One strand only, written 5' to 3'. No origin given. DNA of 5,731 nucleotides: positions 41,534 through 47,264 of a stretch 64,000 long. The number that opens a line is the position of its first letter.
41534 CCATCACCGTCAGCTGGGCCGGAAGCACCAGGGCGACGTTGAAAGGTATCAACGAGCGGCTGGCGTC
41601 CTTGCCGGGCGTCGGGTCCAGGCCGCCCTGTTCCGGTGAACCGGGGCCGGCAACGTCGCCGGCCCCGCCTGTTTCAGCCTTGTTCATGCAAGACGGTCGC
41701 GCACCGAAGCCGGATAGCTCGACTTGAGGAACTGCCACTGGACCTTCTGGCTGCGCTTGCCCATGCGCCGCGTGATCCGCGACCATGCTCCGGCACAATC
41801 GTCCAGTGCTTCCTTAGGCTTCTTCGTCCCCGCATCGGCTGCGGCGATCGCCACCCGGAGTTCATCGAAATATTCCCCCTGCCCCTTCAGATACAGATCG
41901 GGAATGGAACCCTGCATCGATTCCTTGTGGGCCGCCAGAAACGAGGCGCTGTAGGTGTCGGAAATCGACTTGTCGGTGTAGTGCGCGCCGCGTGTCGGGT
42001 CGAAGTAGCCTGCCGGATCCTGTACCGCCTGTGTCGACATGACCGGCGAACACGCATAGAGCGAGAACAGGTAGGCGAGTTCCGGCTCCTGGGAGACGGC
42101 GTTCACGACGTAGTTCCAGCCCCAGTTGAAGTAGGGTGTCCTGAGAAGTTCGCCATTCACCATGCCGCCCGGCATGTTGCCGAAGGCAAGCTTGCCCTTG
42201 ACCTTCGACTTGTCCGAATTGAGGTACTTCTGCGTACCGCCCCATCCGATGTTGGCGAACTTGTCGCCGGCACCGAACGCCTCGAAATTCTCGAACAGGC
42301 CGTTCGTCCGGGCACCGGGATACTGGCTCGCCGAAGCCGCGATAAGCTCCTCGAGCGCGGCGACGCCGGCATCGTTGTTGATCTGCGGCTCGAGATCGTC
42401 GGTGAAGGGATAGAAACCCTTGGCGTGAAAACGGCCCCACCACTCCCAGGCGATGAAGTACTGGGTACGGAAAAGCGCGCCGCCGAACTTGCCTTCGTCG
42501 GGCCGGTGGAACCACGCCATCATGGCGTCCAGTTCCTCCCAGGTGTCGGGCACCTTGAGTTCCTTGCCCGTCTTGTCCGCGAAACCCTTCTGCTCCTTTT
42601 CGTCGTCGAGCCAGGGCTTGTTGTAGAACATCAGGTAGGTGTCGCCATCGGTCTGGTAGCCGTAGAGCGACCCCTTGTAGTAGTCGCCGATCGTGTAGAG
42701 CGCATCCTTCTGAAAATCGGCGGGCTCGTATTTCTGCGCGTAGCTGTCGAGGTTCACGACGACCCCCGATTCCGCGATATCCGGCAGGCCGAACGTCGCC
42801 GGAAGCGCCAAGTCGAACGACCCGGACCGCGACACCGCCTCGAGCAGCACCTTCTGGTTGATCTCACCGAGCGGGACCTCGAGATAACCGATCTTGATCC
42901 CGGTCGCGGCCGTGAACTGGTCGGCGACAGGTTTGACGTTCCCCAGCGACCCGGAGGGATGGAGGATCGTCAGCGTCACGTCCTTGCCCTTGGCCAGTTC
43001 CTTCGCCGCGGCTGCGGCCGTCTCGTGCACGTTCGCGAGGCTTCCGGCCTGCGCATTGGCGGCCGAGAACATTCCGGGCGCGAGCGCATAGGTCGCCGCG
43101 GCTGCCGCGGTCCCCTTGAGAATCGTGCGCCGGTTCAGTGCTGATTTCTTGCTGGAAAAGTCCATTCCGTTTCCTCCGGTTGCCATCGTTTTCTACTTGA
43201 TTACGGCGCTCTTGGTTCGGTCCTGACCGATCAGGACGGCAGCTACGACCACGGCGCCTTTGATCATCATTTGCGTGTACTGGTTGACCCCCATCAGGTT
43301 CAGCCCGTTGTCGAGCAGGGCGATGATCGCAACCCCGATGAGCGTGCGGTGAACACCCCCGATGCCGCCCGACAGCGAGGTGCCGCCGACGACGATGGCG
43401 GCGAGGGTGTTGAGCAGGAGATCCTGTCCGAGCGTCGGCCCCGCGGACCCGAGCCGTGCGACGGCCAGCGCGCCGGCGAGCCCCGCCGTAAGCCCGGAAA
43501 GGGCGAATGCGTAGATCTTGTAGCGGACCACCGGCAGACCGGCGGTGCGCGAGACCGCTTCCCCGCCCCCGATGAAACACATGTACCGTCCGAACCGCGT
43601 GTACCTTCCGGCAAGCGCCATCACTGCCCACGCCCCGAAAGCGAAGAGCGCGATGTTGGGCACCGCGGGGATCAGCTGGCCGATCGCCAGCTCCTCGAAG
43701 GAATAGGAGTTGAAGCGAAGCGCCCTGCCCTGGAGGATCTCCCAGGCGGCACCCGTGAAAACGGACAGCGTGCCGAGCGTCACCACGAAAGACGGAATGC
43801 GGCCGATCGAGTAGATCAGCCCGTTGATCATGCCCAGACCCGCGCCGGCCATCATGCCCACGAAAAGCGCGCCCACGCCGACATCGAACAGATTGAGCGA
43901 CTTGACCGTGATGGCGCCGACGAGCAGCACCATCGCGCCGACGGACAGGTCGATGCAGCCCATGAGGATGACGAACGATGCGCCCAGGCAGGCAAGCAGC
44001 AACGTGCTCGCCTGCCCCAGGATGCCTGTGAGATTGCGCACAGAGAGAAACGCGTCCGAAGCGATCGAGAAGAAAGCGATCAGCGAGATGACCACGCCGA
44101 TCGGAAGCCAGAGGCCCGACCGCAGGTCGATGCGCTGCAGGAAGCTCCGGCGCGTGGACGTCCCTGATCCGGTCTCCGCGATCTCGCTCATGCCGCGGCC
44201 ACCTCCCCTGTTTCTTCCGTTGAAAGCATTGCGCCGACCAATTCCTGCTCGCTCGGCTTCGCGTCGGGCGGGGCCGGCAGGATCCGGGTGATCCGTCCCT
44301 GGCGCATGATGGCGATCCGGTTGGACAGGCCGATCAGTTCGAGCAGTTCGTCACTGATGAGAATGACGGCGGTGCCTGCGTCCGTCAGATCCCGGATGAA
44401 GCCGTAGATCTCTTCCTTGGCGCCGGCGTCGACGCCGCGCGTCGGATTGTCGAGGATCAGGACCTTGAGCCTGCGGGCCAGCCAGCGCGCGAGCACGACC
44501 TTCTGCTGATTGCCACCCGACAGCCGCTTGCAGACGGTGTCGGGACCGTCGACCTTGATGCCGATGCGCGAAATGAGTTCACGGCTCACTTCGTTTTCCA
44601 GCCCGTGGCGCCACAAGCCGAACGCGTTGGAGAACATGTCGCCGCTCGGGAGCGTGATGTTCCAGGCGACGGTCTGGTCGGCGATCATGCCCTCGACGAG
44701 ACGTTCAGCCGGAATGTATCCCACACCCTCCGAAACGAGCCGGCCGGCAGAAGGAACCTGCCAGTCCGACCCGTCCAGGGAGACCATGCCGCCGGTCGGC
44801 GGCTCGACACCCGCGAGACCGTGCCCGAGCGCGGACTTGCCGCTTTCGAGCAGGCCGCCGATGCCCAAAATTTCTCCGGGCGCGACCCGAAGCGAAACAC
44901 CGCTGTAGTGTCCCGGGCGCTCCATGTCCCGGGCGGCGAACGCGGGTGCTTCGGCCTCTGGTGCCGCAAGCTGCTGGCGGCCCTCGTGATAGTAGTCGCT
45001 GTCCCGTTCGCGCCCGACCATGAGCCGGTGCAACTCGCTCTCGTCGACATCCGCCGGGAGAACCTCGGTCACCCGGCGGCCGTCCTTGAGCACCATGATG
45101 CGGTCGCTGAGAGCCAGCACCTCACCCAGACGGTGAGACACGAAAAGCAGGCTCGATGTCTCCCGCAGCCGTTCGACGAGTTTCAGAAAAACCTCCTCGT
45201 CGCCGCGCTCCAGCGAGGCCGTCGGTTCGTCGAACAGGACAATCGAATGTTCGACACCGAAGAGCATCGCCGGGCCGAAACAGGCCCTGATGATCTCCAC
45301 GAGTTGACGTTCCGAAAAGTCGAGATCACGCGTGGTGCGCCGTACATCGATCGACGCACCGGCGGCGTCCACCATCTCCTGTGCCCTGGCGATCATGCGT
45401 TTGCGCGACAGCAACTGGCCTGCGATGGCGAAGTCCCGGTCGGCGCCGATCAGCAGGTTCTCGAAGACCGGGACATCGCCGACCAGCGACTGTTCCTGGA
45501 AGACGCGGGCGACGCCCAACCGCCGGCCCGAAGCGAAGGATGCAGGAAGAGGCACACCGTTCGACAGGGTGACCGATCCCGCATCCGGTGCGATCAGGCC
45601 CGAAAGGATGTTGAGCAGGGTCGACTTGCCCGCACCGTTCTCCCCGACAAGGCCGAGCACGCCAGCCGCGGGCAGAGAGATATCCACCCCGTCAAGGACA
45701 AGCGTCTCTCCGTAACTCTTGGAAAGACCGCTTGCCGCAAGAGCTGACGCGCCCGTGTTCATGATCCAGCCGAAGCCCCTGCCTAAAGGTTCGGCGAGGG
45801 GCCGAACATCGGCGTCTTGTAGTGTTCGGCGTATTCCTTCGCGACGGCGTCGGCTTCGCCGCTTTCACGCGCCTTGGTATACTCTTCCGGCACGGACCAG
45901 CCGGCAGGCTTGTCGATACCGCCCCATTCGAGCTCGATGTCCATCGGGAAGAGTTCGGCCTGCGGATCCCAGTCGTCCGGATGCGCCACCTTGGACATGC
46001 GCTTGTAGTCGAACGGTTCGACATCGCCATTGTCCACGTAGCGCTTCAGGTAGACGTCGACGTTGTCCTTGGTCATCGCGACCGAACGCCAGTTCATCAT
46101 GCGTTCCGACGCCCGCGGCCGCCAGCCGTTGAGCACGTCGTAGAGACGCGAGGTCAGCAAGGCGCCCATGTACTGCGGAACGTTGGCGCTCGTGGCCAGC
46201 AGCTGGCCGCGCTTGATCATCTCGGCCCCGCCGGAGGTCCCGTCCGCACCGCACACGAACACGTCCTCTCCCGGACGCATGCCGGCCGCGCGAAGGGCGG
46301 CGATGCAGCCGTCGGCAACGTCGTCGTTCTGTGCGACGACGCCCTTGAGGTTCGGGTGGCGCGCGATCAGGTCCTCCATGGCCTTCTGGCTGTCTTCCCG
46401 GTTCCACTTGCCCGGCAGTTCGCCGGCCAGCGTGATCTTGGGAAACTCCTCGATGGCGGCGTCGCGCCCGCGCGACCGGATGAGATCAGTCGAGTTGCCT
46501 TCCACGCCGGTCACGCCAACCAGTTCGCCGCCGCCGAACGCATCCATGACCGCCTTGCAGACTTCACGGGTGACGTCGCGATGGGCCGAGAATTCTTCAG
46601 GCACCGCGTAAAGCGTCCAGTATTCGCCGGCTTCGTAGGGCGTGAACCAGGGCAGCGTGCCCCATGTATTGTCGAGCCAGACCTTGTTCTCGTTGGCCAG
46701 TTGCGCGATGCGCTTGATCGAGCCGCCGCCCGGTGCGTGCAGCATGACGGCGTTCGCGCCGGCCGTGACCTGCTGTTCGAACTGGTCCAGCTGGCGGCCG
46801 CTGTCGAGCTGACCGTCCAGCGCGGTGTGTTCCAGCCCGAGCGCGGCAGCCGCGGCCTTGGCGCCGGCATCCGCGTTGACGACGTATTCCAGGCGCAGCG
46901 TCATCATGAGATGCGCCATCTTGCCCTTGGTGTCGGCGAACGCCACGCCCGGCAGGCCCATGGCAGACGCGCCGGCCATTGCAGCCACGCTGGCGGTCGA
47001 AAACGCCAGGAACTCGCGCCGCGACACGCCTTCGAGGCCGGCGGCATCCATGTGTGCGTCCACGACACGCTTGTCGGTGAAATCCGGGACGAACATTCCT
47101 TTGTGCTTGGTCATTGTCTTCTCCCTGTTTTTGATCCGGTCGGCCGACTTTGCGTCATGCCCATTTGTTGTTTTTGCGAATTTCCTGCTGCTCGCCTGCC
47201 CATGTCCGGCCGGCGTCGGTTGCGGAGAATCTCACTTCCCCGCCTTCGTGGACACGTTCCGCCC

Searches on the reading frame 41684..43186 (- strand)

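Call 49: search_protein_families(library=pfam, proteins=[window:41684-43186:-], max_evalue=0.0001)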
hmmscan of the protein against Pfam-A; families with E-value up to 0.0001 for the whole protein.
window:41684-43186:- (500 aa): 1 family
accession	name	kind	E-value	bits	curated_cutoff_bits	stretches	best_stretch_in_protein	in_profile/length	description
PF01547.30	SBP_bac_1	-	5.3e-15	56.6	26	1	85-374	11-296/307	Bacterial extracellular solute-binding protein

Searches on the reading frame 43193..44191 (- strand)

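Call 49: search_protein_families(library=pfam, proteins=[window:43193-44191:-], max_evalue=0.0001)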
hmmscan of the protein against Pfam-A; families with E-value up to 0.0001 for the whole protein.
window:43193-44191:- (332 aa): 1 family
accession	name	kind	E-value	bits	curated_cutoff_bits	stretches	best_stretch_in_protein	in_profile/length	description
PF02653.21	BPD_transp_2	-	3.8e-29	102.1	26.8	1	54-318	2-268/269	Branched-chain amino acid transport system / permease component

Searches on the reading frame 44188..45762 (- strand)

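Call 49: search_protein_families(library=pfam, proteins=[window:44188-45762:-], max_evalue=0.0001)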
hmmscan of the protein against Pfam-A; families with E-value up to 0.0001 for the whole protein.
window:44188-45762:- (524 aa): 2 families
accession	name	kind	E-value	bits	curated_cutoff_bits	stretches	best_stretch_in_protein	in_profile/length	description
PF00005.33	ABC_tran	-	2e-37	129.3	25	2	23-182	1-137/137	ABC transporter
PF13304.12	AAA_21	-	4.7e-08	33.9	27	0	36-65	2-33/304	AAA domain, putative AbiEii toxin, Type IV TA system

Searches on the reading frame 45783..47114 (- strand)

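Call 49: search_protein_families(library=pfam, proteins=[window:45783-47114:-], max_evalue=0.0001)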
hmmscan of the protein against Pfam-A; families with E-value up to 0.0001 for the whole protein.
window:45783-47114:- (443 aa): 3 families
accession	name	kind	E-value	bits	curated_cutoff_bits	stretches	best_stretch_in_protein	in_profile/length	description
PF13407.12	Peripla_BP_4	-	5.9e-31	108.4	35.1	1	77-330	12-256/258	Periplasmic binding protein domain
PF00532.27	Peripla_BP_1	-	6.7e-06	26.2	22.2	1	83-326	21-259/281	Periplasmic binding proteins and sugar binding domain of LacI family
PF13377.12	Peripla_BP_3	-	7.8e-06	26.5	26.5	1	240-338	54-155/167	Periplasmic binding protein-like domain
